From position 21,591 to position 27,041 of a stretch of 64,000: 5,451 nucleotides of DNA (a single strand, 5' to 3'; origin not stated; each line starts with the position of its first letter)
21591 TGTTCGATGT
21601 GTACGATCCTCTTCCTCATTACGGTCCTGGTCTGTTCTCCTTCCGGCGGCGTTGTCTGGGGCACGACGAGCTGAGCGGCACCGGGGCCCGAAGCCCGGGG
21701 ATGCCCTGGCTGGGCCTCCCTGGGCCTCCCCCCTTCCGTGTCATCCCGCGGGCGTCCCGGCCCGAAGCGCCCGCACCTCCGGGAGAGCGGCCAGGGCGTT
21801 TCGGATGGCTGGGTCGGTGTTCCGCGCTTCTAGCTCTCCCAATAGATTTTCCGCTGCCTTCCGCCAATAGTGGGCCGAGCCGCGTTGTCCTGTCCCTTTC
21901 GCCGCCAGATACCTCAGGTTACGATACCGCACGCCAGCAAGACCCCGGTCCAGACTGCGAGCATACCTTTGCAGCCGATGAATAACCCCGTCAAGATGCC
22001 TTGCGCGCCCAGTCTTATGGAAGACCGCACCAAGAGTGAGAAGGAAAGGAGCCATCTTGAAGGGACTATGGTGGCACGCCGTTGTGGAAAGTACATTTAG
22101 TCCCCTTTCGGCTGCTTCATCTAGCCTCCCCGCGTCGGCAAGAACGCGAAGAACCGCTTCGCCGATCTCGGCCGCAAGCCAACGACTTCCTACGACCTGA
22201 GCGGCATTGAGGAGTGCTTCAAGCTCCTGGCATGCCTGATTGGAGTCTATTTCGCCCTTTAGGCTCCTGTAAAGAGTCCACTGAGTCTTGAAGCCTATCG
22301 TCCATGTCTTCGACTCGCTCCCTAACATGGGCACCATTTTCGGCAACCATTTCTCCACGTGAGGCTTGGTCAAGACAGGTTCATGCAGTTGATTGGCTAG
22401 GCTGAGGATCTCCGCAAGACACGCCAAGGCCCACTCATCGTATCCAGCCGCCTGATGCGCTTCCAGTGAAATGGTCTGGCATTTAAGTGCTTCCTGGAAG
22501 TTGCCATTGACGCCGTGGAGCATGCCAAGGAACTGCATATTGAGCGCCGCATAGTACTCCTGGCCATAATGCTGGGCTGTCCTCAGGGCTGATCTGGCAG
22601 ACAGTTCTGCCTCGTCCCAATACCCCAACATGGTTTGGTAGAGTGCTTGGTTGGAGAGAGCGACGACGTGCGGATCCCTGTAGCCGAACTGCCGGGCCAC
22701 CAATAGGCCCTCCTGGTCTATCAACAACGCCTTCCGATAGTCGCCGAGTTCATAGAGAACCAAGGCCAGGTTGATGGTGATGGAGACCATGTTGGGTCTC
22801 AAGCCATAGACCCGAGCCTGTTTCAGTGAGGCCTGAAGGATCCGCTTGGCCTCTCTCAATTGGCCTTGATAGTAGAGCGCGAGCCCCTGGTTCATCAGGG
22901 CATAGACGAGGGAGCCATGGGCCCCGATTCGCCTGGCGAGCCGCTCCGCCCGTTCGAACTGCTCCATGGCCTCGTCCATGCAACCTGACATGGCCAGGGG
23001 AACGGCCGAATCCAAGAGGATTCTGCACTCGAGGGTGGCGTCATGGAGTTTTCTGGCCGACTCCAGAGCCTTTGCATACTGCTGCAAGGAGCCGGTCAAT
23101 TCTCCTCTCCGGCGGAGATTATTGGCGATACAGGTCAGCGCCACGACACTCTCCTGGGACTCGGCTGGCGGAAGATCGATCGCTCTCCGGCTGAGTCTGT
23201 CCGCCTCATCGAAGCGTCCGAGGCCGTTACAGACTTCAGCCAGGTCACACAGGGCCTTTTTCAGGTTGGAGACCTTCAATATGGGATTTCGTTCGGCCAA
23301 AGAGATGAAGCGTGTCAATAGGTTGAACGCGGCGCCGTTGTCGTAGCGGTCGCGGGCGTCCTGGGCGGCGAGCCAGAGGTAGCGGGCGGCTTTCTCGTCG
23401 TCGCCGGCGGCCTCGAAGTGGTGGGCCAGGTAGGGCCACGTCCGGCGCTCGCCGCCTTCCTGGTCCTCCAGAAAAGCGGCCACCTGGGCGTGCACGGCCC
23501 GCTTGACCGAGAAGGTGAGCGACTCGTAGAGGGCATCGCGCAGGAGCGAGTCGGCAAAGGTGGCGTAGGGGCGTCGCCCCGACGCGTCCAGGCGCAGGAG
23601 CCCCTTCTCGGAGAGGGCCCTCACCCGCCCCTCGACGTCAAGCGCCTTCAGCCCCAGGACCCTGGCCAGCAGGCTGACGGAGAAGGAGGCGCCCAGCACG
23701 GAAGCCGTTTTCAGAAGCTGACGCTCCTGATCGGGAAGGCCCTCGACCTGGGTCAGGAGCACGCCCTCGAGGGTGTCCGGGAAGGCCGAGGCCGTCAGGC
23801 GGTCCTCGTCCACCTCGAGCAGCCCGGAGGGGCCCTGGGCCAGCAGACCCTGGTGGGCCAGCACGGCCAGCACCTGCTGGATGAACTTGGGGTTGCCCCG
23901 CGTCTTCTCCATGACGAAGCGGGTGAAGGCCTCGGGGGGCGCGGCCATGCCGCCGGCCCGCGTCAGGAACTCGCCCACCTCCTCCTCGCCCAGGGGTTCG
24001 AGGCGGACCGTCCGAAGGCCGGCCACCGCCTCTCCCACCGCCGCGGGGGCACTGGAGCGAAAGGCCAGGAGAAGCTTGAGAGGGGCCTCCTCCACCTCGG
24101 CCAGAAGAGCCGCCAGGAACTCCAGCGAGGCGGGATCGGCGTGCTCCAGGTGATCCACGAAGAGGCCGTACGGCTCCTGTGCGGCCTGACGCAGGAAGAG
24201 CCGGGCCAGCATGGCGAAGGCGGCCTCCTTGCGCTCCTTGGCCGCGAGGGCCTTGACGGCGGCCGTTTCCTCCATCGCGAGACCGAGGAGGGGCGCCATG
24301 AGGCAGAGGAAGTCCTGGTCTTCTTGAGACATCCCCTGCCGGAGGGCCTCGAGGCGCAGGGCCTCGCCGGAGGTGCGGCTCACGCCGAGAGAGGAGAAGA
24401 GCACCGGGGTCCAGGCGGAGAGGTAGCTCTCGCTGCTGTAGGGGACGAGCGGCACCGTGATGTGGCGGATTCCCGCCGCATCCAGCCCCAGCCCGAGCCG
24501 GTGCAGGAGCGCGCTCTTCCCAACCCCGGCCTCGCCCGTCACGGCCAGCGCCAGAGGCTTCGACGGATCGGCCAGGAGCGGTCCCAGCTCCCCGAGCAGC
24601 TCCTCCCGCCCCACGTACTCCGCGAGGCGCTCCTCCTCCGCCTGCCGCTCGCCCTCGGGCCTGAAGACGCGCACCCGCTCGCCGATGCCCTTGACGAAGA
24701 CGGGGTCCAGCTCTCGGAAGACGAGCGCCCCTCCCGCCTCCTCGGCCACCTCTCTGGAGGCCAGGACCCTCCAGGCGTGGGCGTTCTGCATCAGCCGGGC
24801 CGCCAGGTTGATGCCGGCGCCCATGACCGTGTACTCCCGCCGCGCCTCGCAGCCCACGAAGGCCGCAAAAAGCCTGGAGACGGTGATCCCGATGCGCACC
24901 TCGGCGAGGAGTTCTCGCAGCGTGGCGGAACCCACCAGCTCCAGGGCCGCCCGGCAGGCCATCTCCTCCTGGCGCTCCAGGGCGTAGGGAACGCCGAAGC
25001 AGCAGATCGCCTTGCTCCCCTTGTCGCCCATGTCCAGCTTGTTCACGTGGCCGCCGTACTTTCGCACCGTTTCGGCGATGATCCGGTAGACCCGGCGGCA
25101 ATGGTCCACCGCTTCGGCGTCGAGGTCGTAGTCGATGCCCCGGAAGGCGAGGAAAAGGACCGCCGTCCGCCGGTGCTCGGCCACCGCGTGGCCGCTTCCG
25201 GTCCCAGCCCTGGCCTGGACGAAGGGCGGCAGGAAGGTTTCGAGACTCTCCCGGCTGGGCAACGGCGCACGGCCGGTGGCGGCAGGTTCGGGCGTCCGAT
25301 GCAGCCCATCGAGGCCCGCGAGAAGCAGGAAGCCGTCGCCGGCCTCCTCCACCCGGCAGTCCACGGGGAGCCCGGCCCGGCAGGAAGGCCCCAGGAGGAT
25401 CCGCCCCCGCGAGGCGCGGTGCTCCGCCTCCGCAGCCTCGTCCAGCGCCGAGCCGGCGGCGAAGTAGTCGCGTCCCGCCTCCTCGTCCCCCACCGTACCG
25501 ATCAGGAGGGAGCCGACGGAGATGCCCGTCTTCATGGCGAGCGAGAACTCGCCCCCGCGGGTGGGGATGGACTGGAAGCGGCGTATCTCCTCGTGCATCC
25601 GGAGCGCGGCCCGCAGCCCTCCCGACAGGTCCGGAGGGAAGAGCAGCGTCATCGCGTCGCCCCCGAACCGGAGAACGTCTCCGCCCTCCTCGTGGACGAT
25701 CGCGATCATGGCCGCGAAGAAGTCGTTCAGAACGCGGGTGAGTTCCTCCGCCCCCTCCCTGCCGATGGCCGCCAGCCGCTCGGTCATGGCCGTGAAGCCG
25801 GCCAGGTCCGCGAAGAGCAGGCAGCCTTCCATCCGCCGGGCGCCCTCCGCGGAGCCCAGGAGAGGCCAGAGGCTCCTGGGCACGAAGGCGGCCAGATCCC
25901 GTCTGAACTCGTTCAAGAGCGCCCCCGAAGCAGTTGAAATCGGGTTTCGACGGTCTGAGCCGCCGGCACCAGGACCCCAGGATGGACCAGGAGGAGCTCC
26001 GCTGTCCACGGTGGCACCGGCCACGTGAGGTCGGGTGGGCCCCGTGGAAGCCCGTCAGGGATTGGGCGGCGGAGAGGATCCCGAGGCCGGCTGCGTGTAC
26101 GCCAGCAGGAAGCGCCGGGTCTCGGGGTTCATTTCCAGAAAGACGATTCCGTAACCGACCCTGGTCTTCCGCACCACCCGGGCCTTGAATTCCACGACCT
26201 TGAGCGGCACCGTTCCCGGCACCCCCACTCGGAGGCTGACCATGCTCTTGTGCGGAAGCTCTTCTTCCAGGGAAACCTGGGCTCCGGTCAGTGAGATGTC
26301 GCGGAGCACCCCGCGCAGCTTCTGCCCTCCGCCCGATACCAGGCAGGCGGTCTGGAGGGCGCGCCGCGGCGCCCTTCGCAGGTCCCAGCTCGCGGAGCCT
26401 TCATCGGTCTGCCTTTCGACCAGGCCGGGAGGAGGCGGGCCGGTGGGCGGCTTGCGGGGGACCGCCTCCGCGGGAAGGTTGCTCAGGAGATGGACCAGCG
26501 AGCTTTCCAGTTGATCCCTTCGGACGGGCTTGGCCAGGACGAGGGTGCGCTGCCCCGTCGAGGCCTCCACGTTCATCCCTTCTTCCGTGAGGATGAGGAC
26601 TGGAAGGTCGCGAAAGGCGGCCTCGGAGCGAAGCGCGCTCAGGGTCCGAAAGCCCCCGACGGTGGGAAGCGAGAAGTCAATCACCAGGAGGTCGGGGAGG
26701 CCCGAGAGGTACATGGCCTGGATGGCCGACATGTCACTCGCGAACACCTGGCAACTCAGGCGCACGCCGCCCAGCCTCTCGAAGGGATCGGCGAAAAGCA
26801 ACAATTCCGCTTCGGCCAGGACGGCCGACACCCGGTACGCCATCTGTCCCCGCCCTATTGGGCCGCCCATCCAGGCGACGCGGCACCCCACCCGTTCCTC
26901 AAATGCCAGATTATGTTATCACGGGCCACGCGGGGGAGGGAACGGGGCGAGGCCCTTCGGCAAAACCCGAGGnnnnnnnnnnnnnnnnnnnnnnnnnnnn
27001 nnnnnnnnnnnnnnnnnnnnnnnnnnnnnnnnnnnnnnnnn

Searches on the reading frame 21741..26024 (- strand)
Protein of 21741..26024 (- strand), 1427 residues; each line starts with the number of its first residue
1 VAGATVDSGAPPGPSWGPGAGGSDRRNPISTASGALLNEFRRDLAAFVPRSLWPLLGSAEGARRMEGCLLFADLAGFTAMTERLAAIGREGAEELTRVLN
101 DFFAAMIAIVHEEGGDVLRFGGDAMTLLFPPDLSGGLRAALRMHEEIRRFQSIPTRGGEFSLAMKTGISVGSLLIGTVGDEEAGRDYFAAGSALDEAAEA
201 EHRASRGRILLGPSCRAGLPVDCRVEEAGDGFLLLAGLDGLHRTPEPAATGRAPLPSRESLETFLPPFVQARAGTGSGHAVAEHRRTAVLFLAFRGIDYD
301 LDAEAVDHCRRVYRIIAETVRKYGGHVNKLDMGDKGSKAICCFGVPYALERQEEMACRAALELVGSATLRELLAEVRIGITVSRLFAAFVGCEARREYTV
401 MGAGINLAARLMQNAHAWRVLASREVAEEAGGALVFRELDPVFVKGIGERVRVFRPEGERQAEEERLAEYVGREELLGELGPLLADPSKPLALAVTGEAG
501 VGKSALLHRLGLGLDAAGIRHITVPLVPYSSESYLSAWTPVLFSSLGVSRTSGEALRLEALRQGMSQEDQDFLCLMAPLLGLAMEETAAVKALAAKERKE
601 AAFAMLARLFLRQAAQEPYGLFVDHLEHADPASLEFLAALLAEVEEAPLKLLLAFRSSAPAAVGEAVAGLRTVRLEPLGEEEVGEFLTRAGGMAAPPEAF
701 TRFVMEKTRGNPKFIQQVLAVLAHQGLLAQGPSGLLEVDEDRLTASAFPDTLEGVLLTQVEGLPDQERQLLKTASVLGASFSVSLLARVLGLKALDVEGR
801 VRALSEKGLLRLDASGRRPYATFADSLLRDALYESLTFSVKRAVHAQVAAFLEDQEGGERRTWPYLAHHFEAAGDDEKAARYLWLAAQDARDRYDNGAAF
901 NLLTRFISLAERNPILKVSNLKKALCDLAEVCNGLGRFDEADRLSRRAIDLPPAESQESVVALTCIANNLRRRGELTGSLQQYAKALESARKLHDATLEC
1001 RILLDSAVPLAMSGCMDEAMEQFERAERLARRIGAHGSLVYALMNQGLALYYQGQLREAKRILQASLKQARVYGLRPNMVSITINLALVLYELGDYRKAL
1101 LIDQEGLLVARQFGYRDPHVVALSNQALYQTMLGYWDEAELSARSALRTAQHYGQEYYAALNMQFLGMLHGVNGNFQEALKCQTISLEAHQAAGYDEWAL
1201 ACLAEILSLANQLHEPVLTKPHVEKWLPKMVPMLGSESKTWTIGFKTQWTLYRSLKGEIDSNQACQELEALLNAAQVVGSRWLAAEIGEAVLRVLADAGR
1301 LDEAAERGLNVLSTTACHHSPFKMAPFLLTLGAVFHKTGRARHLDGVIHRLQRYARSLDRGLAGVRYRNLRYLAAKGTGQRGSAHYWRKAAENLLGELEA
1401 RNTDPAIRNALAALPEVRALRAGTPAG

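Call 38: search_protein_families(library=pfam, proteins=[window:21741-26024:-], max_evalue=0.00001)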
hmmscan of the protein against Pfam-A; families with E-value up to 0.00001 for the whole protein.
window:21741-26024:- (1427 aa): 6 families
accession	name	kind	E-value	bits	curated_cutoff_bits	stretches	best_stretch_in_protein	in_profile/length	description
PF13424.12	TPR_12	-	1.1e-14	54.7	30.1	1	1042-1107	5-72/77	Tetratricopeptide repeat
PF13191.12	AAA_16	-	1.2e-14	55.5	32.6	1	470-650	2-165/167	AAA ATPase domain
PF00211.25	Guanylate_cyc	-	2e-14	54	21.9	1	68-218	10-154/183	Adenylate and Guanylate cyclase catalytic domain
PF00515.34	TPR_1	-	8.4e-07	29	27.8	0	1041-1067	2-28/34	Tetratricopeptide repeat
PF07719.23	TPR_2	-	3.1e-06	27.3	27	0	1041-1069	2-30/34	Tetratricopeptide repeat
PF13401.12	AAA_22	-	3.2e-06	27.9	27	0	492-655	7-122/130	AAA domain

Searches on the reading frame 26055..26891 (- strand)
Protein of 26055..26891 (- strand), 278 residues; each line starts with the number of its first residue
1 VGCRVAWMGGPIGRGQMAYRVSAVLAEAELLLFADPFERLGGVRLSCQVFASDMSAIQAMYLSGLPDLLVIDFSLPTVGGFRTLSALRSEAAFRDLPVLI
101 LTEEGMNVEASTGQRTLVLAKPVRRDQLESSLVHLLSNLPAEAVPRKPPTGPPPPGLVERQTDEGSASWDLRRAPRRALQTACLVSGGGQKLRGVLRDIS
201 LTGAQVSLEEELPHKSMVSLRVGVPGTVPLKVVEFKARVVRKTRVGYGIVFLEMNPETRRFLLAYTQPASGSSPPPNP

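Call 38: search_protein_families(library=pfam, proteins=[window:26055-26891:-], max_evalue=0.00001)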
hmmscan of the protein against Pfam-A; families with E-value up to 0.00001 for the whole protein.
window:26055-26891:- (278 aa): 2 families
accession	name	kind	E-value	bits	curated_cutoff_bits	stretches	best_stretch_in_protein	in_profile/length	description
PF07238.19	PilZ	-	2.9e-15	56.9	22.5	1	171-266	2-100/102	PilZ domain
PF00072.30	Response_reg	-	5.3e-07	30.2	30.2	1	50-130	28-108/111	Response regulator receiver domain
